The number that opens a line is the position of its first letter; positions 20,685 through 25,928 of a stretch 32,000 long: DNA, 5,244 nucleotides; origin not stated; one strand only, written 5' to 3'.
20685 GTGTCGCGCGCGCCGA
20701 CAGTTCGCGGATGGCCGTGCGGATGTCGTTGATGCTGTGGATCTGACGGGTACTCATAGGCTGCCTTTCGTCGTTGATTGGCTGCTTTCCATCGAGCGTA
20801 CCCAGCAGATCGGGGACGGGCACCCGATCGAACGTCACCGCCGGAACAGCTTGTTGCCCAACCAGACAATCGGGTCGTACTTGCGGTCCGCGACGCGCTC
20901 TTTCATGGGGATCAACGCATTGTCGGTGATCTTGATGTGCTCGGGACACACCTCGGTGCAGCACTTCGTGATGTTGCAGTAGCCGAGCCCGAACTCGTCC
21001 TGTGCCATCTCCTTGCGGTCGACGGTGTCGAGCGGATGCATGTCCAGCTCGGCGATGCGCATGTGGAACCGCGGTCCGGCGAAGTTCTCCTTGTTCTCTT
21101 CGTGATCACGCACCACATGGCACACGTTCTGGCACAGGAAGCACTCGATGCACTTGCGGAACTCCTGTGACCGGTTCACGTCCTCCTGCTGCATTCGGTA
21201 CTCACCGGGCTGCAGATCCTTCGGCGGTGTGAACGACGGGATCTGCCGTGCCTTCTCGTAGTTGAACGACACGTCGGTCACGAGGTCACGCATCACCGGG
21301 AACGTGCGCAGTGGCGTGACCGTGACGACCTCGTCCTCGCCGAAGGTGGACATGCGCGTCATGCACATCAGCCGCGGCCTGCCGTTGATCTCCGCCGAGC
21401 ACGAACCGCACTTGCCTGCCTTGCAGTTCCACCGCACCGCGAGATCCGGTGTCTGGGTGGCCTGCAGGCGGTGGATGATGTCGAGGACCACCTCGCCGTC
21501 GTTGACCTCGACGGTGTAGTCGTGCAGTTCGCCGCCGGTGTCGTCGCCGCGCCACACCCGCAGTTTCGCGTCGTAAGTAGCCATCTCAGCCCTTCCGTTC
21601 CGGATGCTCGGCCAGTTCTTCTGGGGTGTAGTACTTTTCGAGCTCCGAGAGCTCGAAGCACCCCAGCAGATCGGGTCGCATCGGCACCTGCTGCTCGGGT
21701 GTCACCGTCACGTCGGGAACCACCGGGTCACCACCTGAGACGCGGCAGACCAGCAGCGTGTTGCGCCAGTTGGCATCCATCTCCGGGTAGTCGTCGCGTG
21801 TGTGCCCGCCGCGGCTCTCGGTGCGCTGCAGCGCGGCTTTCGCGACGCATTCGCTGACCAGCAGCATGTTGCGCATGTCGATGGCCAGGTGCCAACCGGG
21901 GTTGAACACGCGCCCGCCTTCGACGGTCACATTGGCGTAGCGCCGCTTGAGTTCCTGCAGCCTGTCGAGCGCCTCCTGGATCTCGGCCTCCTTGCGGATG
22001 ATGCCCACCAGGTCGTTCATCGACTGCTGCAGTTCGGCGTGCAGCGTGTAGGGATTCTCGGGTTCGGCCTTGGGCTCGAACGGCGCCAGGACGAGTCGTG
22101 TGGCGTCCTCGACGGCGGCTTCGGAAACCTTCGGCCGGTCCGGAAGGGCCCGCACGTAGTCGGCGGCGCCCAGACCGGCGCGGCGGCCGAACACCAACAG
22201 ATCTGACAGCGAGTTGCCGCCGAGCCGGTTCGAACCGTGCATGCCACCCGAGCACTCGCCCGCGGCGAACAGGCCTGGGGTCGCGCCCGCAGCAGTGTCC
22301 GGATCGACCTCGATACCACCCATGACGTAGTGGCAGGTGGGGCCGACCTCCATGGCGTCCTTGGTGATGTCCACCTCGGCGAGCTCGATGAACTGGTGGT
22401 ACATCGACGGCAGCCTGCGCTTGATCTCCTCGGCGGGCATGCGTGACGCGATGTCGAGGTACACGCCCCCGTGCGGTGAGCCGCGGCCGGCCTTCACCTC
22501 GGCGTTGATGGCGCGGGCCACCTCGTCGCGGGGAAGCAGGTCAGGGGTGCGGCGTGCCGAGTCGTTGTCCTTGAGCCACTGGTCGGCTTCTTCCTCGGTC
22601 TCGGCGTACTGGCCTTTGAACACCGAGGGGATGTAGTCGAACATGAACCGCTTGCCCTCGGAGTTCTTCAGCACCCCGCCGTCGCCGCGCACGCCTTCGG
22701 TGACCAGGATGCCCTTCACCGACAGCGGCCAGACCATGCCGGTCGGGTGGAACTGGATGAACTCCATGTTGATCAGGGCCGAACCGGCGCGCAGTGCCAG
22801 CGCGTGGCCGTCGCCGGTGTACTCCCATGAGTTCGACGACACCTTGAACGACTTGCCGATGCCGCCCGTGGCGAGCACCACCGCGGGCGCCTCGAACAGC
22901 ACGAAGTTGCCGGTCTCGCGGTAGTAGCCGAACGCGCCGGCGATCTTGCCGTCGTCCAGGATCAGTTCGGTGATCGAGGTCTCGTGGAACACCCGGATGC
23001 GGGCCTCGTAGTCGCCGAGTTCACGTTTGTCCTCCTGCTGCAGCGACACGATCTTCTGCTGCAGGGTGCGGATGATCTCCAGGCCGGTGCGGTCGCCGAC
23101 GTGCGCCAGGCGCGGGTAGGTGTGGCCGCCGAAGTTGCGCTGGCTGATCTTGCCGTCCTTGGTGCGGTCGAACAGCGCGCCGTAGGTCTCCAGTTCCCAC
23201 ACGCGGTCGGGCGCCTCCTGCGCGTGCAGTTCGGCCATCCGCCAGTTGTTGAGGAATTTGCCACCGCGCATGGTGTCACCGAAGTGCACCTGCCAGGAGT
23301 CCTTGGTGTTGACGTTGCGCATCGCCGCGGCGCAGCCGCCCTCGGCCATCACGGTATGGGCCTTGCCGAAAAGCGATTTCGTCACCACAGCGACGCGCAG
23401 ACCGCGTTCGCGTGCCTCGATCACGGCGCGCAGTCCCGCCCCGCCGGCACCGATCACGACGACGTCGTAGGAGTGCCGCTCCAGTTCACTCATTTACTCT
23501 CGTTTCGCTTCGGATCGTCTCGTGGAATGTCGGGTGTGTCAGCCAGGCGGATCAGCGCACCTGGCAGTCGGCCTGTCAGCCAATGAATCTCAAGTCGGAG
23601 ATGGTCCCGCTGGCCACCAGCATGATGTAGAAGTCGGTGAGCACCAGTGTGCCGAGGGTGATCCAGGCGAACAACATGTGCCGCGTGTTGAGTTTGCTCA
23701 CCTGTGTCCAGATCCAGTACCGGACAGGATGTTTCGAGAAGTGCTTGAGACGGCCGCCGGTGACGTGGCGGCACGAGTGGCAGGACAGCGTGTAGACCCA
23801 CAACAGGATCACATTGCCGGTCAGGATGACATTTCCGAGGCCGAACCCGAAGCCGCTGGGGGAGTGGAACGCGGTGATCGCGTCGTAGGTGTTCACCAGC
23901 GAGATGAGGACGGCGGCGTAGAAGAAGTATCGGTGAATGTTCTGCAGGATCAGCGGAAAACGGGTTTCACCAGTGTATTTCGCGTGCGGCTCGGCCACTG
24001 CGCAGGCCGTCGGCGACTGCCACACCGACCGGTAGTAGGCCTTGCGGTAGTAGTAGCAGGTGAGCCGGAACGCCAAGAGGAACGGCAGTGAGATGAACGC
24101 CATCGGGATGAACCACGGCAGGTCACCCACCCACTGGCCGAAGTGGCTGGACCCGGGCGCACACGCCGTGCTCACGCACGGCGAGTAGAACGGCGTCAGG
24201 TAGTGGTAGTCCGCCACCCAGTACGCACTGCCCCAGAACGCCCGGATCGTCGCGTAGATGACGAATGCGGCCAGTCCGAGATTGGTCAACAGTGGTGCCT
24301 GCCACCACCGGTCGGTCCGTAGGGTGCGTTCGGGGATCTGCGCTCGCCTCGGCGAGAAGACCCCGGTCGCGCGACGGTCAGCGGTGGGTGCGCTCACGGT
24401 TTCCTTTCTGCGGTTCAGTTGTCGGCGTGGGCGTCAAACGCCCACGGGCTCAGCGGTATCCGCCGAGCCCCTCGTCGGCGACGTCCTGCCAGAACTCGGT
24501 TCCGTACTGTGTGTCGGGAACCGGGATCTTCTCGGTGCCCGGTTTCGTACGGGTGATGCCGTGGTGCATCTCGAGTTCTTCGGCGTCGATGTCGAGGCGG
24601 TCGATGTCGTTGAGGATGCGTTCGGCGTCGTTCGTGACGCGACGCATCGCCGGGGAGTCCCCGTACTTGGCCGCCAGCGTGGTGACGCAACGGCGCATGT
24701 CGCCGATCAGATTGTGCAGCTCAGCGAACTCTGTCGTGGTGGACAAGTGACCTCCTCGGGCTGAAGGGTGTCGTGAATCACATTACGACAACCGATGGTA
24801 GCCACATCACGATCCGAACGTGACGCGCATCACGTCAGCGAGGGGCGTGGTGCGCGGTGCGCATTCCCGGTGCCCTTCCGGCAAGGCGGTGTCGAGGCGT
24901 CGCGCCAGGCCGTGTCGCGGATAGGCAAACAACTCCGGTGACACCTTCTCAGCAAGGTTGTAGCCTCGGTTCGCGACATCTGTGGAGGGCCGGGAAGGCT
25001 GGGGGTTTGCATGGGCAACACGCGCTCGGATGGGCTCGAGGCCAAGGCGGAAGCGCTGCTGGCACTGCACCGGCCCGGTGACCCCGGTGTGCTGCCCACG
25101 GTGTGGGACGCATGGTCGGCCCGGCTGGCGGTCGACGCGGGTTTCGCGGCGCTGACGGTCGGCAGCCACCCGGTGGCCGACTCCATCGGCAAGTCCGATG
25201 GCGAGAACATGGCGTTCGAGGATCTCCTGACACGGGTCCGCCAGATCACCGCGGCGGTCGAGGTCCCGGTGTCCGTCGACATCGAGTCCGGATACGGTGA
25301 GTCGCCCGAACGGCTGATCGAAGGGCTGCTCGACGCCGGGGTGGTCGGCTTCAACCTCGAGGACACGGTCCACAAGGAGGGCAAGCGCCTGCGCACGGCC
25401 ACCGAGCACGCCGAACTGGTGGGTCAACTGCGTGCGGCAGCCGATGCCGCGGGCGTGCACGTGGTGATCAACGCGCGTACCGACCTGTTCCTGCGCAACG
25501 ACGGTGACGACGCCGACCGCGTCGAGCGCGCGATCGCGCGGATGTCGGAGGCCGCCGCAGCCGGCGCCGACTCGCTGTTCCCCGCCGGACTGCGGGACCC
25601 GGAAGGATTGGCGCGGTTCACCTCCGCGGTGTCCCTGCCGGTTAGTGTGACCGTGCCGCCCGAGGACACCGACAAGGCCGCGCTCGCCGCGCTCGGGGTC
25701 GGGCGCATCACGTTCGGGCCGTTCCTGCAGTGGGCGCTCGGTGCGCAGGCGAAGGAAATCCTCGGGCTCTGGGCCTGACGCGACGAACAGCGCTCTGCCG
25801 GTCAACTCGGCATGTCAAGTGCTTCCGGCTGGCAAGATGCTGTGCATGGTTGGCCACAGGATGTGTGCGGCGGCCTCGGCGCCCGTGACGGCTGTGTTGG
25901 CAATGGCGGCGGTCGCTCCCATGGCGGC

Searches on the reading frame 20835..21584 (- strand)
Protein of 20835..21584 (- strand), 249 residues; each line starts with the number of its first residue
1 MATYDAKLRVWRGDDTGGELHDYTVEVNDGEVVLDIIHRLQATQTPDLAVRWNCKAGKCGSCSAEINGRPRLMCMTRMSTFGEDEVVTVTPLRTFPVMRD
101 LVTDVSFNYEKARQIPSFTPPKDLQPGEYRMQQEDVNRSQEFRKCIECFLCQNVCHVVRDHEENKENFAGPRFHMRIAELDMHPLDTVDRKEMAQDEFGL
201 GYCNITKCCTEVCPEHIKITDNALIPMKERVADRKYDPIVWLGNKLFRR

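Call 14: search_protein_families(library=pfam, proteins=[window:20835-21584:-], max_evalue=0.001)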
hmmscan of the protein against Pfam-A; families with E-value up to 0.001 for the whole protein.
window:20835-21584:- (249 aa): 3 families
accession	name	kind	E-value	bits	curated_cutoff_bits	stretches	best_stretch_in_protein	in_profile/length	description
PF13085.11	Fer2_3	-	6.4e-25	87.7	27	1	7-106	1-103/107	2Fe-2S iron-sulfur cluster binding domain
PF13183.11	Fer4_8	-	3.7e-08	34.2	27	1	142-217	2-68/68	4Fe-4S dicluster domain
PF13746.11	Fer4_18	-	0.00027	21.6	27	0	125-157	41-73/114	4Fe-4S dicluster domain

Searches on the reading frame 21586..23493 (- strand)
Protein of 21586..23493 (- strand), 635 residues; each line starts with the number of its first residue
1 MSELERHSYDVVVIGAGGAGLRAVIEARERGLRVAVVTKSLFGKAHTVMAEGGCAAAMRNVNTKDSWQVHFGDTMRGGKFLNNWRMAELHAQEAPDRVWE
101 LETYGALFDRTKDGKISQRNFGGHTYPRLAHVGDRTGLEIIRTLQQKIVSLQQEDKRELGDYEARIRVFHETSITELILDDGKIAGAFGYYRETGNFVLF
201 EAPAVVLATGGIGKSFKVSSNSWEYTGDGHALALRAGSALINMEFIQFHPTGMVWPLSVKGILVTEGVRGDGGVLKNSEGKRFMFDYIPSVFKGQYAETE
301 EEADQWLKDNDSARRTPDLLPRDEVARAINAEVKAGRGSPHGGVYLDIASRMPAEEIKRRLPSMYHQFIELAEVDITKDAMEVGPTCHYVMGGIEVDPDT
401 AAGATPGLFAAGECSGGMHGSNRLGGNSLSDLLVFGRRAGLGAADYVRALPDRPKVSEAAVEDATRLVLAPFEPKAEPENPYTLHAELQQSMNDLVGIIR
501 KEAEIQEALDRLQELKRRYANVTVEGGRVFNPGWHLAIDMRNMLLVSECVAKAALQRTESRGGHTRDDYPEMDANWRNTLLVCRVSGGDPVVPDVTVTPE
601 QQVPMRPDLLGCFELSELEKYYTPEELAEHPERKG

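Call 14: search_protein_families(library=pfam, proteins=[window:21586-23493:-], max_evalue=0.001)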
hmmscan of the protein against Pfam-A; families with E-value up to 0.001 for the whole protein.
window:21586-23493:- (635 aa): 5 families
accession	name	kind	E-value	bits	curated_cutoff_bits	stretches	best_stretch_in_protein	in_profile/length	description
PF00890.30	FAD_binding_2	-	8.9e-91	305.6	20.4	1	10-429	1-414/414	FAD binding domain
PF02910.25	Succ_DH_flav_C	-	6.4e-28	97.7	20.8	1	485-586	1-105/130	Fumarate reductase flavoprotein C-term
PF07992.20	Pyr_redox_2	-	4.6e-09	36.6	26.1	1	9-216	1-114/291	Pyridine nucleotide-disulphide oxidoreductase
PF03486.20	HI0933_like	-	2.3e-07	30.9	50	1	10-64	2-57/244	HI0933-like protein Rossmann domain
PF01266.30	DAO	-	3.7e-05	23.8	27.9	1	10-115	1-89/353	FAD dependent oxidoreductase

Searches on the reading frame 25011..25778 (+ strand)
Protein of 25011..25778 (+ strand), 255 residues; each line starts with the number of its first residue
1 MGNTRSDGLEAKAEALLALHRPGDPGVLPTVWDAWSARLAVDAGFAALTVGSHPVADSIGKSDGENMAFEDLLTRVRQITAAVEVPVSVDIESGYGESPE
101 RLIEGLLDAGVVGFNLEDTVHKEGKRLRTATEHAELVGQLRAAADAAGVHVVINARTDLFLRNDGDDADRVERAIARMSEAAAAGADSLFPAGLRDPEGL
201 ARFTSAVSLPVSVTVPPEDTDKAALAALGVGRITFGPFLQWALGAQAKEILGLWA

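Call 59: search_protein_families(library=pfam, proteins=[window:25011-25778:+], max_evalue=0.001)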
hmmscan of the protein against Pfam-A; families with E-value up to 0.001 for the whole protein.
window:25011-25778:+ (255 aa): 1 family
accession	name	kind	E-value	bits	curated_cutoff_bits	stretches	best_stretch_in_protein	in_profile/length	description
PF13714.12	PEP_mutase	-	2.2e-69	234.1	31.5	1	17-249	2-234/240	Phosphoenolpyruvate phosphomutase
